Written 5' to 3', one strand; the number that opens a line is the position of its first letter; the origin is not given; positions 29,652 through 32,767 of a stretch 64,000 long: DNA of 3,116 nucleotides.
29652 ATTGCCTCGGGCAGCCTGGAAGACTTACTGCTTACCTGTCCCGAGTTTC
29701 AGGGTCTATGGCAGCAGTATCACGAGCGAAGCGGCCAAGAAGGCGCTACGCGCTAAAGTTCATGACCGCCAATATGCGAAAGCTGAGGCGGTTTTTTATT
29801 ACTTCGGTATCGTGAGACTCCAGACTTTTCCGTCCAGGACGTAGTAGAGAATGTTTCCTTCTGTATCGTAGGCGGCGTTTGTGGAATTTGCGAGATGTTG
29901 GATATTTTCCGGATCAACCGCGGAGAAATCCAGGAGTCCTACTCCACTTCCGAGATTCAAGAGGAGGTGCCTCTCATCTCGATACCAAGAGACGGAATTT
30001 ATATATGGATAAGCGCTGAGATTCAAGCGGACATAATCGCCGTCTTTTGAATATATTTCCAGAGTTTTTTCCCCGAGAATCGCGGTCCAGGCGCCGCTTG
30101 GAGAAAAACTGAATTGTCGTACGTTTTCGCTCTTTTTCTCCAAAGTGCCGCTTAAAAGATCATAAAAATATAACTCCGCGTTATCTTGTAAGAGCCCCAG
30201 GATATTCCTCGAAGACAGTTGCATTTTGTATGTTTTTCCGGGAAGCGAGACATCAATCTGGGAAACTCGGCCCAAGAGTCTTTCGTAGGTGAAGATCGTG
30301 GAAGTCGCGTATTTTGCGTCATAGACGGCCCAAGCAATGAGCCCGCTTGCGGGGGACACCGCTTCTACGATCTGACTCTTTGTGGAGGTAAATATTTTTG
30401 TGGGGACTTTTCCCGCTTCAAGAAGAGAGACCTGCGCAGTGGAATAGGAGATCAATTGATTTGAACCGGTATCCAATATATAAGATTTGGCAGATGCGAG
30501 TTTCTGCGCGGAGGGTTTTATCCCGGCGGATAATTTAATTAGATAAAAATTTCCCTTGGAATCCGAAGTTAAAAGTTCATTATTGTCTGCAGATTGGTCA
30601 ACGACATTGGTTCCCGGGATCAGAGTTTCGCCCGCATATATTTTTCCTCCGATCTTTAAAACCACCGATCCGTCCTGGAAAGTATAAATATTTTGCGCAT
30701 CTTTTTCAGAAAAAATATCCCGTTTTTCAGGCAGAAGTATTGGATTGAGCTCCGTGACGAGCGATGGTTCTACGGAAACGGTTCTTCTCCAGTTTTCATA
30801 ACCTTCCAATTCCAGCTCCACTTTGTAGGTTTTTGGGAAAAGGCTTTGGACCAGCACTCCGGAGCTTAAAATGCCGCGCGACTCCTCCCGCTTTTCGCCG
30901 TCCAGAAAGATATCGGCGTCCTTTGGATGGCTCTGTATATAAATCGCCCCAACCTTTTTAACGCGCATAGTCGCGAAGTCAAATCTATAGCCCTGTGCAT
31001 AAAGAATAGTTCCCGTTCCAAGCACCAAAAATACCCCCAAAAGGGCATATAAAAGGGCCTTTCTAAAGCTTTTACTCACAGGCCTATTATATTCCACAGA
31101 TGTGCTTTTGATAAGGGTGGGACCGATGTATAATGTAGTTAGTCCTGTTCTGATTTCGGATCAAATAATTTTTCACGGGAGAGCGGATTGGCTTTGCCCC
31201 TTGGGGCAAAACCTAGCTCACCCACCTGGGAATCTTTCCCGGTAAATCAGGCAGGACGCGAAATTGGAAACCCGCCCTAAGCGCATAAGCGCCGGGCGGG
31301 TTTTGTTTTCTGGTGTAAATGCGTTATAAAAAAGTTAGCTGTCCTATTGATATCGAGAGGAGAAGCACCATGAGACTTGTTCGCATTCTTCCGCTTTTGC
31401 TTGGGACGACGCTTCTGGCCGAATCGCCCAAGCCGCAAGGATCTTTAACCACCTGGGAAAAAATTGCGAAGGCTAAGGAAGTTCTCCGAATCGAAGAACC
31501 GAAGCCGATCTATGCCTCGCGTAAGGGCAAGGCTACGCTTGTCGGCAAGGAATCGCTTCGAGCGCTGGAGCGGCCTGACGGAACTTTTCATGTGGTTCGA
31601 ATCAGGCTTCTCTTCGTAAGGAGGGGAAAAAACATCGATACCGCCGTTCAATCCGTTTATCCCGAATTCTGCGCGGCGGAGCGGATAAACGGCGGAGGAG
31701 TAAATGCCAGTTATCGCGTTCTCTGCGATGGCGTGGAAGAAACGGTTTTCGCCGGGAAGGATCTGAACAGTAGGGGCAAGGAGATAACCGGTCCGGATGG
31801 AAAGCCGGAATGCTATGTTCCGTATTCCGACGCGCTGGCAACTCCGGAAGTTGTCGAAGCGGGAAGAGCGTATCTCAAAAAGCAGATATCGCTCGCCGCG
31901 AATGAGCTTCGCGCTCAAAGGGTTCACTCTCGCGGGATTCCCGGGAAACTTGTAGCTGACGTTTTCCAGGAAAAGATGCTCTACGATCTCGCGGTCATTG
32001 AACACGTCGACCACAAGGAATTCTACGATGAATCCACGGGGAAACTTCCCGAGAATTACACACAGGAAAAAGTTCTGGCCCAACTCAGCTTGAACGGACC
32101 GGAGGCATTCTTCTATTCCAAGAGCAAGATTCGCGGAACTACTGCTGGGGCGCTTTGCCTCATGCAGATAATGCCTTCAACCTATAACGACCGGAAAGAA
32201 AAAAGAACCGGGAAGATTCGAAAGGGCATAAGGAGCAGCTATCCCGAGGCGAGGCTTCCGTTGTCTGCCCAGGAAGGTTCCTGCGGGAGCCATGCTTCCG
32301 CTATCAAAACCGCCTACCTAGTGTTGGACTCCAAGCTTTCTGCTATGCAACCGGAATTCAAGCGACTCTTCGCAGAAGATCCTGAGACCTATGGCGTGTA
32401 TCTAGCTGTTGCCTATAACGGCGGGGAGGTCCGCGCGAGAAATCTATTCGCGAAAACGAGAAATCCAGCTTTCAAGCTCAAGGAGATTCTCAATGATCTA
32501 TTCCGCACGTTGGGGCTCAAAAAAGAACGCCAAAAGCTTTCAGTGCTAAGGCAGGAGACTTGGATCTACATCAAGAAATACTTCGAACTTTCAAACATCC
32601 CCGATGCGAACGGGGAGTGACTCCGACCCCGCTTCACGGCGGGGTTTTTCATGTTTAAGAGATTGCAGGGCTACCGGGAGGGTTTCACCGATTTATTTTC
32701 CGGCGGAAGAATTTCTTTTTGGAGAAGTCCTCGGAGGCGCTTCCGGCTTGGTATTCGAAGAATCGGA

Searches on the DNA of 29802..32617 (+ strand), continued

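Call 68: search_with_rna_model(model_id=R1, source=L100, filters=off, max_evalue=10, show_alignments=2)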
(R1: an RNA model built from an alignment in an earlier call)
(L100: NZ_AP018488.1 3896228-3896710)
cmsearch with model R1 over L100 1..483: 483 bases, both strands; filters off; matches with E-value up to 10: 5.
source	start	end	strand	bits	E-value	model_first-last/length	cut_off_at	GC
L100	278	308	-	5.6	0.26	46-77/122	no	0.45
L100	370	459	-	3.3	0.91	1-122/122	no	0.5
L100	278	306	+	1.3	2.8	1-122/122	no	0.45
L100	90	123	-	-0.3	6.8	1-122/122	no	0.32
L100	194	214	-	-0.8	9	1-122/122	no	0.29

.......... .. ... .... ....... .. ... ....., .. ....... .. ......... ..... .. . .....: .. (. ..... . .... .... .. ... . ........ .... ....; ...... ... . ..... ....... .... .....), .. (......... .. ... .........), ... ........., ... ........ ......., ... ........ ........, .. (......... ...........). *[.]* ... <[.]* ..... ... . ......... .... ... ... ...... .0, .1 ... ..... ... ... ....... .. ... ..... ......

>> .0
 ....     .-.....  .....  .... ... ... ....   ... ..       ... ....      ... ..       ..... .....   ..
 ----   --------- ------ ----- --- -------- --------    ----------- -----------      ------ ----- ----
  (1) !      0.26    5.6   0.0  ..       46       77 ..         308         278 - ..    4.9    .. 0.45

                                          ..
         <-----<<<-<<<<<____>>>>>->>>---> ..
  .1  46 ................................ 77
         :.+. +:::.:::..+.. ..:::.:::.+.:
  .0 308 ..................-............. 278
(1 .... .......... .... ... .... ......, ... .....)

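Call 69: search_rna_families(source=L093, start=2920, end=3095, threshold=evalue, max_evalue=10, show_alignments=1)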
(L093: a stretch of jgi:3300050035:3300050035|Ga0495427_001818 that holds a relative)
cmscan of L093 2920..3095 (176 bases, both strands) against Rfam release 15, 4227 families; matches with E-value up to 10: 9.
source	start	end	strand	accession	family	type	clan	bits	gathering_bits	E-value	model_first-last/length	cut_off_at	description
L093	2928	2954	-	RF02891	AgrB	Gene; antisense;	-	18.4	40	0.52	54-81/84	no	ArsR-gov region gene B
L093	2920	2956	+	RF02891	AgrB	Gene; antisense;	-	17.4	40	0.85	47-84/84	5'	ArsR-gov region gene B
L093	2924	2992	-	RF02432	SpF25_sRNA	Gene; sRNA;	-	16.5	48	1.9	1-102/102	no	Streptococcus sRNA SpF25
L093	2959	3027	+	RF00014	DsrA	Gene; sRNA;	-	14.8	60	1.3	1-85/85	no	DsrA RNA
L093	2925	3007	-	RF00106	RNAI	Gene; antisense;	-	13.9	47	2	1-102/102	no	RNAI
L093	2923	2956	-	RF03790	MIR8008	Gene; miRNA;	-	13.3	66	4.6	1-55/55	no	MIR8008 microRNA precursor family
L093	2920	2953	+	RF02144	rsmX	Gene;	CL00106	13.2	56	1.9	81-114/114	5'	rsmX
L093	2922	2987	-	RF02082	STnc540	Gene; sRNA;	-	12.4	38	1.8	9-146/202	no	Enterobacterial sRNA STnc540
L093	2926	2969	+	RF03050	RAGATH-25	Gene; sRNA;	-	12.2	49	1.2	1-50/50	no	RAGATH-25 RNA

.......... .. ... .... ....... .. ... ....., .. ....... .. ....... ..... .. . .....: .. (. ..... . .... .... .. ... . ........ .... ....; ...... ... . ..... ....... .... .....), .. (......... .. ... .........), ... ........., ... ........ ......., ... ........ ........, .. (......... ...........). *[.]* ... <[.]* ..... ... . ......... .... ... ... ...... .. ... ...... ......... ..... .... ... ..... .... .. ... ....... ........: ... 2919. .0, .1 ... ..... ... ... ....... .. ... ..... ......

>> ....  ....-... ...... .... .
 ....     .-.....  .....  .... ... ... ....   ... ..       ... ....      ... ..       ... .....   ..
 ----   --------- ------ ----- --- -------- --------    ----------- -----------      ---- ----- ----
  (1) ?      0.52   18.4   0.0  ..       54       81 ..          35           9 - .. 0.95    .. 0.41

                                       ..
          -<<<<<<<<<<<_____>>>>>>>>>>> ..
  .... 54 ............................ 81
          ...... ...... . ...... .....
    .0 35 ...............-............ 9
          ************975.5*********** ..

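Call 70: search_rna_families(source=L013, start=2740, end=2925, threshold=evalue, max_evalue=10, show_alignments=1)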
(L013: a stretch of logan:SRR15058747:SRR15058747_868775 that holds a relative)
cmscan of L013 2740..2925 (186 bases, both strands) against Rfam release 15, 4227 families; matches with E-value up to 10: 11.
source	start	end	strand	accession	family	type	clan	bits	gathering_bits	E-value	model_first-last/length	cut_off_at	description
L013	2844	2917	+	RF01811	PtaRNA1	Gene; antitoxin;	-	19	47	0.1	1-72/72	no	Plasmid transferred anti-sense RNA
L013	2880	2925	-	RF01811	PtaRNA1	Gene; antitoxin;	-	18.6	47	0.13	25-72/72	5'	Plasmid transferred anti-sense RNA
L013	2879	2921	+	RF03790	MIR8008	Gene; miRNA;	-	17.8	66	0.29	1-55/55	no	MIR8008 microRNA precursor family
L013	2801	2920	+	RF02053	STnc430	Gene; sRNA;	-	16.6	47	1.9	1-162/162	no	Enterobacterial sRNA STnc430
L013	2824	2918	+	RF01769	greA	Cis-reg; leader;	-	15.2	60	1.3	1-124/124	no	Enterobacteria greA leader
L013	2880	2922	-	RF04336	Plastid-petD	Intron;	-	14.5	65.5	1.4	1-47/47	no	Plastid-petD group II-D5 intron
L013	2781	2857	+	RF00013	6S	Gene;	-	14.3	46.4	0.49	42-145/187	no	6S / SsrS RNA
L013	2877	2919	-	RF03790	MIR8008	Gene; miRNA;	-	14.2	66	2.8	1-55/55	no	MIR8008 microRNA precursor family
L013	2767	2848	-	RF01730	Termite-leu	Cis-reg;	-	12.4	51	4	1-78/78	no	Termite-leu RNA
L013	2829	2882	+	RF01879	TUSC7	Gene; lncRNA;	-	12.3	65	8.5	111-165/165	no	Non-coding RNA LOC285194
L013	2890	2915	-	RF01721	Pseudomon-groES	Cis-reg;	-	12.2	50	4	87-111/111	no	Pseudomon-groES RNA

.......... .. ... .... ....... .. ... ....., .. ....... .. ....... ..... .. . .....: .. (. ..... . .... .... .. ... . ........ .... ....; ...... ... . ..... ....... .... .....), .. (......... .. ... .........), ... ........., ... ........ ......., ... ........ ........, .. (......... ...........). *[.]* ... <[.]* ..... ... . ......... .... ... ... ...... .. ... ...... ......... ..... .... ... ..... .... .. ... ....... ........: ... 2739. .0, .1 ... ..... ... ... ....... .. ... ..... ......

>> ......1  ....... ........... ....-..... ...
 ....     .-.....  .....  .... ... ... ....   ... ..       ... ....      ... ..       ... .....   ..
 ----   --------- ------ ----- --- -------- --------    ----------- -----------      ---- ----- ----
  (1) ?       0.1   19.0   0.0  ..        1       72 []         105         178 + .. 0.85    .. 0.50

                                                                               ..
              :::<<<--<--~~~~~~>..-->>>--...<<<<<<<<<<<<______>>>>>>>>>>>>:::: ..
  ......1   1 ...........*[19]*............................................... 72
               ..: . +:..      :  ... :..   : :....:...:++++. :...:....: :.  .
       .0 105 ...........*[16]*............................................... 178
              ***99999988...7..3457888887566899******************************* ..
